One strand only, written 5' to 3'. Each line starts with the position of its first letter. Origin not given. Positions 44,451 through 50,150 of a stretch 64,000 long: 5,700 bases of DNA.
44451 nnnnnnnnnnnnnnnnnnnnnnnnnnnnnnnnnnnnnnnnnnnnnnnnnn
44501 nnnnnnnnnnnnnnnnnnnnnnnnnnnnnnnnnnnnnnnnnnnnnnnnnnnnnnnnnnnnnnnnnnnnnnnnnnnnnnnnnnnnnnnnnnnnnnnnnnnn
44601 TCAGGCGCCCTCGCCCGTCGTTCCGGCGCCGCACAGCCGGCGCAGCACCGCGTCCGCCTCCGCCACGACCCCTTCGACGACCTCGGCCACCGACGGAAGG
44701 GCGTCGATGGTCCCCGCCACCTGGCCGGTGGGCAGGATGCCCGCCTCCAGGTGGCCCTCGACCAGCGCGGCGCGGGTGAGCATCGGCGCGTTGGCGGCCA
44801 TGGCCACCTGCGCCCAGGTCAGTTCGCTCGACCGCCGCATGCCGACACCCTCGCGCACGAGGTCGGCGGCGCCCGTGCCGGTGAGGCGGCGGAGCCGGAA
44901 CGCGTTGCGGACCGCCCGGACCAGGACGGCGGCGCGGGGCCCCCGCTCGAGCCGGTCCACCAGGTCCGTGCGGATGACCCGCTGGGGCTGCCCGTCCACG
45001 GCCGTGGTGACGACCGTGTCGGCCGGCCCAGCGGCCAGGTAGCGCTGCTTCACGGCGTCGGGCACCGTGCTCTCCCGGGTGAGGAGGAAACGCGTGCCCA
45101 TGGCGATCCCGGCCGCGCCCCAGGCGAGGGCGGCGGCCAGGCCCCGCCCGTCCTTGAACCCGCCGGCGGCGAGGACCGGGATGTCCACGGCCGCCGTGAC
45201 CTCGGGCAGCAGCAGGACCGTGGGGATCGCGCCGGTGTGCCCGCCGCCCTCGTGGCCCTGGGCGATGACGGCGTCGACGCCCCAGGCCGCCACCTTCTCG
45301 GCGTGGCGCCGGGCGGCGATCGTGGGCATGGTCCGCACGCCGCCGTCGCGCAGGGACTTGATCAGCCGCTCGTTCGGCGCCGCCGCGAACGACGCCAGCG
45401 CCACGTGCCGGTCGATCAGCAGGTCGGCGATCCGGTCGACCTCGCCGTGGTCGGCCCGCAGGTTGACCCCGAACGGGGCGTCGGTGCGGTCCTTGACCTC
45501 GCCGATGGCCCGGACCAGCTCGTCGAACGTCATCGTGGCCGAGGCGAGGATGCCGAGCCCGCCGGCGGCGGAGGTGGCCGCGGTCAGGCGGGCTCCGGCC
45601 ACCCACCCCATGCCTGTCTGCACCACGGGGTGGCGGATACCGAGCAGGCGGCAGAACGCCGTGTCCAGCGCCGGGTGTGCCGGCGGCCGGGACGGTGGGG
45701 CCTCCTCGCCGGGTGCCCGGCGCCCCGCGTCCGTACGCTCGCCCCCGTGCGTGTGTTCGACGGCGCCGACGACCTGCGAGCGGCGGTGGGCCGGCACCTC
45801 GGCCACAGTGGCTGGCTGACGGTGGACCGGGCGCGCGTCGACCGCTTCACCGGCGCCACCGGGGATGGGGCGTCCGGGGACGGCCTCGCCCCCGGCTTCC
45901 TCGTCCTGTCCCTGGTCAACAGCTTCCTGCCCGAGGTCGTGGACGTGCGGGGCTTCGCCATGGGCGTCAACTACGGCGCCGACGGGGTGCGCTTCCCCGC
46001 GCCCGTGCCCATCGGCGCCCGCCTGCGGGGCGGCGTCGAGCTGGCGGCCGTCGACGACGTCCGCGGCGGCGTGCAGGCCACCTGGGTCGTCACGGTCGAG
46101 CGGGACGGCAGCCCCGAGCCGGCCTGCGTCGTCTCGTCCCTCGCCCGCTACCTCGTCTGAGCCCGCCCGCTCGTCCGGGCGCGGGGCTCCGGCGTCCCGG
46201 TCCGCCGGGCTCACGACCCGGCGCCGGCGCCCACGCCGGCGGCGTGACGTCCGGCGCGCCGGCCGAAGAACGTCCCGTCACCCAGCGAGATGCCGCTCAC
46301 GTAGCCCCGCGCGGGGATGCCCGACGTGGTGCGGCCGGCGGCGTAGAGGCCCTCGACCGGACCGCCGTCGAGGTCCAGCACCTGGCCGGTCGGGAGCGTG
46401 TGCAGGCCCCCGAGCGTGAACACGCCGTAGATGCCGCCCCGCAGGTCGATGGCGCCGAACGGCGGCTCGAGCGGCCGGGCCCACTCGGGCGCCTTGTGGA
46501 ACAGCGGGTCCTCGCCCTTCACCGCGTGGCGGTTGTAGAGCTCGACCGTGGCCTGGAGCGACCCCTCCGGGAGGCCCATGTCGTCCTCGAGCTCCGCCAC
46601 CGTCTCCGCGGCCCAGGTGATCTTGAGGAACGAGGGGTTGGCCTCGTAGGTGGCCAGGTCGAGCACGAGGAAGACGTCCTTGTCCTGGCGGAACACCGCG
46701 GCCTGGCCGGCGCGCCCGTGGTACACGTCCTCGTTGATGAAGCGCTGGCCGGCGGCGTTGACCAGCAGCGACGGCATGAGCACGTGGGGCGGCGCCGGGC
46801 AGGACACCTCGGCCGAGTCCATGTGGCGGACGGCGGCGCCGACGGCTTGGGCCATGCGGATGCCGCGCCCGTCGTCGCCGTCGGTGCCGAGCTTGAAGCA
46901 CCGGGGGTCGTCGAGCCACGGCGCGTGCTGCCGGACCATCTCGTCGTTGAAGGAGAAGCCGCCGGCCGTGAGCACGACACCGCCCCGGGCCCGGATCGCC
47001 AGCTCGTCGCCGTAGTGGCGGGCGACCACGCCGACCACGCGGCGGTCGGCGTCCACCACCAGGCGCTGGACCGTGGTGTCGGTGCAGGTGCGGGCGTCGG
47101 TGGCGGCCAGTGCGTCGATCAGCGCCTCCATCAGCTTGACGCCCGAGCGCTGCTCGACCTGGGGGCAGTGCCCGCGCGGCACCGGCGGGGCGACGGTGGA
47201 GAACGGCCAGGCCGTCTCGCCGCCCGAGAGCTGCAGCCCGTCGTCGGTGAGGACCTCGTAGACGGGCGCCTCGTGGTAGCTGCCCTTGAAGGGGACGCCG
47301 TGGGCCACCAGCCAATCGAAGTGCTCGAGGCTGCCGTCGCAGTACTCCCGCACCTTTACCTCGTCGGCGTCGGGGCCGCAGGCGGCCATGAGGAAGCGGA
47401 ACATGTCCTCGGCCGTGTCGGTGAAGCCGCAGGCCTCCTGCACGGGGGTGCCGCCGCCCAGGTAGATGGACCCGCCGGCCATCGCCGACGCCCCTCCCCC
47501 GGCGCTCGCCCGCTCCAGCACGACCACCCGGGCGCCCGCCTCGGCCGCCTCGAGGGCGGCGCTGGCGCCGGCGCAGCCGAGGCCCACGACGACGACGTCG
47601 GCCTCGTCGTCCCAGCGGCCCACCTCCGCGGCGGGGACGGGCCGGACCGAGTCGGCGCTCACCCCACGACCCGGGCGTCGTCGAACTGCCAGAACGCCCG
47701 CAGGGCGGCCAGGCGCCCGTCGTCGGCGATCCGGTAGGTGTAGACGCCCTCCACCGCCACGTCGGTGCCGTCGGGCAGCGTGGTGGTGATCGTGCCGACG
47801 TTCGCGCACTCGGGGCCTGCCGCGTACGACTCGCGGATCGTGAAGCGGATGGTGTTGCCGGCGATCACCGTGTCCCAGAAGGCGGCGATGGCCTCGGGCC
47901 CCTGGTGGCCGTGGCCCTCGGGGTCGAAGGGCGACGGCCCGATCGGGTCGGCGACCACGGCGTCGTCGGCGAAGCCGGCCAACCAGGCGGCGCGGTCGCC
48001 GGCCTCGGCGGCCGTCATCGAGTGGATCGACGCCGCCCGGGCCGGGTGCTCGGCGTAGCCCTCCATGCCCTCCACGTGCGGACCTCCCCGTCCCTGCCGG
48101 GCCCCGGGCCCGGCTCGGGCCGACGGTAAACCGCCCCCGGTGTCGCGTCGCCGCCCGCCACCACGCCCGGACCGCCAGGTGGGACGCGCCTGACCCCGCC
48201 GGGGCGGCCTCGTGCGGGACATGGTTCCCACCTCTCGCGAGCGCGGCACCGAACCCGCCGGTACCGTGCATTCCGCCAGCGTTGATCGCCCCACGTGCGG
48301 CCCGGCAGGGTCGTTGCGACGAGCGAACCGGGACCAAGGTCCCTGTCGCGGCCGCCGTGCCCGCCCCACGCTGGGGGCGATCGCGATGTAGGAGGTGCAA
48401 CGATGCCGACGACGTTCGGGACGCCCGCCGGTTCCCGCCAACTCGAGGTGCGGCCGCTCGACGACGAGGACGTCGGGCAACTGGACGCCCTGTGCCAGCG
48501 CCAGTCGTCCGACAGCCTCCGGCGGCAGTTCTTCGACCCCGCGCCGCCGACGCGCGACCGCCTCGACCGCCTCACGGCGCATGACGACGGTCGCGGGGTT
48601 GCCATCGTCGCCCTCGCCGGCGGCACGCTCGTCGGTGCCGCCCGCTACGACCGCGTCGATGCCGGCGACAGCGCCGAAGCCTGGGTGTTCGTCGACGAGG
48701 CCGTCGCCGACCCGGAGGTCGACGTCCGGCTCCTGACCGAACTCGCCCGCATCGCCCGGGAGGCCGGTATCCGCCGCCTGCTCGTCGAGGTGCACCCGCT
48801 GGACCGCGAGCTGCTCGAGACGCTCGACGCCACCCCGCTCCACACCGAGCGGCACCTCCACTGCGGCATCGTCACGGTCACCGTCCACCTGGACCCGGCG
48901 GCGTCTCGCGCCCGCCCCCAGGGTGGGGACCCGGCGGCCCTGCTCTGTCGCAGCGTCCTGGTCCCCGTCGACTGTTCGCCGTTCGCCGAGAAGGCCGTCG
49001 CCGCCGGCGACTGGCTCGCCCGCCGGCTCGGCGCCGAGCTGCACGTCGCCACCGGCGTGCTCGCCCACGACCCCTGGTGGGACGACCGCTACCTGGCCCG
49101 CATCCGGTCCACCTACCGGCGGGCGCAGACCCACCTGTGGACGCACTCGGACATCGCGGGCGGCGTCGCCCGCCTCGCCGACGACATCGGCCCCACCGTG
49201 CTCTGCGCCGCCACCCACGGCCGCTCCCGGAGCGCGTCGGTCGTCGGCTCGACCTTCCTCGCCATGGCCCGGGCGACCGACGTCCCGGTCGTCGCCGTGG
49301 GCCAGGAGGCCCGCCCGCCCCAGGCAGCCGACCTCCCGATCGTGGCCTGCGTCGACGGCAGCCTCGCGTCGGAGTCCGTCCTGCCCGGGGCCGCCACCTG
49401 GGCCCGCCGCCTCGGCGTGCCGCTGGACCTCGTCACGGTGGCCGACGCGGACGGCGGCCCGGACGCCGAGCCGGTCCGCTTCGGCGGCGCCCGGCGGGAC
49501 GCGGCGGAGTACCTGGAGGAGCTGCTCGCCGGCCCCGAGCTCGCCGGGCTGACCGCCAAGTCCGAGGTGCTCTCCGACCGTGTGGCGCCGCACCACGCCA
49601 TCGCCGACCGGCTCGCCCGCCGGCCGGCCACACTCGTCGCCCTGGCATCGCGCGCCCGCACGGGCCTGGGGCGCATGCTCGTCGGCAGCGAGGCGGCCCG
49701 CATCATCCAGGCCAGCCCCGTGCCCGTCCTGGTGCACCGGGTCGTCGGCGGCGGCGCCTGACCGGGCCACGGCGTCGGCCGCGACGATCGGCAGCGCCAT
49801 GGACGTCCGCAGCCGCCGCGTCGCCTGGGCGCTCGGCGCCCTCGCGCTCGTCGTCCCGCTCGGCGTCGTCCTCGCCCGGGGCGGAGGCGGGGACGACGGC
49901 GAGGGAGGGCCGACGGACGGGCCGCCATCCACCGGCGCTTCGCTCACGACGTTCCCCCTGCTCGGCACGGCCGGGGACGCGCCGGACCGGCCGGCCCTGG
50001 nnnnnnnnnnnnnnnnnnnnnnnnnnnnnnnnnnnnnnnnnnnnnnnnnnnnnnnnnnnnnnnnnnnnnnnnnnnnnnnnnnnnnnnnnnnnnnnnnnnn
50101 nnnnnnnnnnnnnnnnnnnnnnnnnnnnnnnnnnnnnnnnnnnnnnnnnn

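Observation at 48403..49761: Pat-type GNAT with a degenerate acetyl-CoA loop fused to two USP domains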

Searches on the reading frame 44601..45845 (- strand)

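Call 17: search_protein_families(library=pfam, proteins=[window:44601-45845:-], max_evalue=0.001)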
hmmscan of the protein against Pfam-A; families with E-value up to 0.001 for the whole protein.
window:44601-45845:- (414 aa): 3 families
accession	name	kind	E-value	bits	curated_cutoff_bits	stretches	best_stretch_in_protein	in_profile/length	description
PF03060.21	NMO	-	8.2e-80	269.1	28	2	141-395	107-330/331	Nitronate monooxygenase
PF00478.31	IMPDH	-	7.7e-10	38.7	25.6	1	56-157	19-83/345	IMP dehydrogenase / GMP reductase domain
PF01070.24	FMN_dh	-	5e-08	32.8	24.9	1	177-254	227-306/350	FMN-dependent dehydrogenase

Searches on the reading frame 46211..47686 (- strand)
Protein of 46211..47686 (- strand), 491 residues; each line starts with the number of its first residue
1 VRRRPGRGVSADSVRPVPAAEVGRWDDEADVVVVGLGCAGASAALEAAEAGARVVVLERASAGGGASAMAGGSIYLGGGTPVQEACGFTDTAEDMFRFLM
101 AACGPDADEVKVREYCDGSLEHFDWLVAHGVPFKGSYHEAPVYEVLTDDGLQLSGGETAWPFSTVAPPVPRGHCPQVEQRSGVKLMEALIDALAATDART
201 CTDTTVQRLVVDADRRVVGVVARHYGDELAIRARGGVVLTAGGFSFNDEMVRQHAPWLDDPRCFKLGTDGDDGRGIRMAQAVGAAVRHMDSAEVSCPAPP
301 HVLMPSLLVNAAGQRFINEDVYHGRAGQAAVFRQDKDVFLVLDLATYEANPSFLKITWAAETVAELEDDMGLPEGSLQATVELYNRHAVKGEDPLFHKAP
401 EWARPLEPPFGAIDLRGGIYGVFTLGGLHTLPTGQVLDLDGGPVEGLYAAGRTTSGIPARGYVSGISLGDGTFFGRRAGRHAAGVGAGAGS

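Call 17: search_protein_families(library=pfam, proteins=[window:46211-47686:-], max_evalue=0.001)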
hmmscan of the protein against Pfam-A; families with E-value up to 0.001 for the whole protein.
window:46211-47686:- (491 aa): 6 families
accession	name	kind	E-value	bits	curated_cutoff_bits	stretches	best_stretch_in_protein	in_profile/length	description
PF00890.30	FAD_binding_2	-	9.4e-50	170.4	20.4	1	30-456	1-402/414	FAD binding domain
PF01266.30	DAO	-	9.9e-17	61.9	27.9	1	30-245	1-206/353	FAD dependent oxidoreductase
PF12831.13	FAD_oxidored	-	2.9e-08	33.9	27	1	30-75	1-46/416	FAD dependent oxidoreductase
PF03486.20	HI0933_like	-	0.00012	22.1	50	0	30-72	2-44/244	HI0933-like protein Rossmann domain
PF01946.23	Thi4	-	0.0002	21.1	26.2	1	28-73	17-62/235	Thi4 family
PF07992.20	Pyr_redox_2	-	0.00029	20.8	26.1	1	30-63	2-31/291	Pyridine nucleotide-disulphide oxidoreductase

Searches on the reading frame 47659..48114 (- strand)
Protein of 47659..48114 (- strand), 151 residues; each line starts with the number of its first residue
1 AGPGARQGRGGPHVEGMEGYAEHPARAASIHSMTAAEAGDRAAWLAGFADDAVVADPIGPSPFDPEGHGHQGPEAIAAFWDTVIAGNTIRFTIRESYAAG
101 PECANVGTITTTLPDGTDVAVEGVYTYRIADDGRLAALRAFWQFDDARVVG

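Call 17: search_protein_families(library=pfam, proteins=[window:47659-48114:-], max_evalue=0.001)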
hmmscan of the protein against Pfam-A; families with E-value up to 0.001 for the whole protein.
window:47659-48114:- (151 aa): 2 families
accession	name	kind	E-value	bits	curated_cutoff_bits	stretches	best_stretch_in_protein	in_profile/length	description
PF12680.13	SnoaL_2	-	1.6e-14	54.8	27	1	33-136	5-100/102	SnoaL-like domain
PF02136.26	NTF2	-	0.00065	20.6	21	1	29-104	6-68/116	Nuclear transport factor 2 (NTF2) domain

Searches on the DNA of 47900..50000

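Call 92: search_rna_families(source=window, start=47900, end=50000, threshold=evalue, max_evalue=1)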
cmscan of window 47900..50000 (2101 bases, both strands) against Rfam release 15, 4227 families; matches with E-value up to 1: 2.
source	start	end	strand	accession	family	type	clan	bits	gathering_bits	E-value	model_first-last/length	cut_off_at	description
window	49930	49987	-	RF03271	mir-1247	Gene; miRNA;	-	25.7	70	0.16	1-74/74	no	mir-1247 microRNA precursor family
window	48627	48743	+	RF01390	isrG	Gene; sRNA;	-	14.7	100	0.37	1-279/279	no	isrG Hfq binding RNA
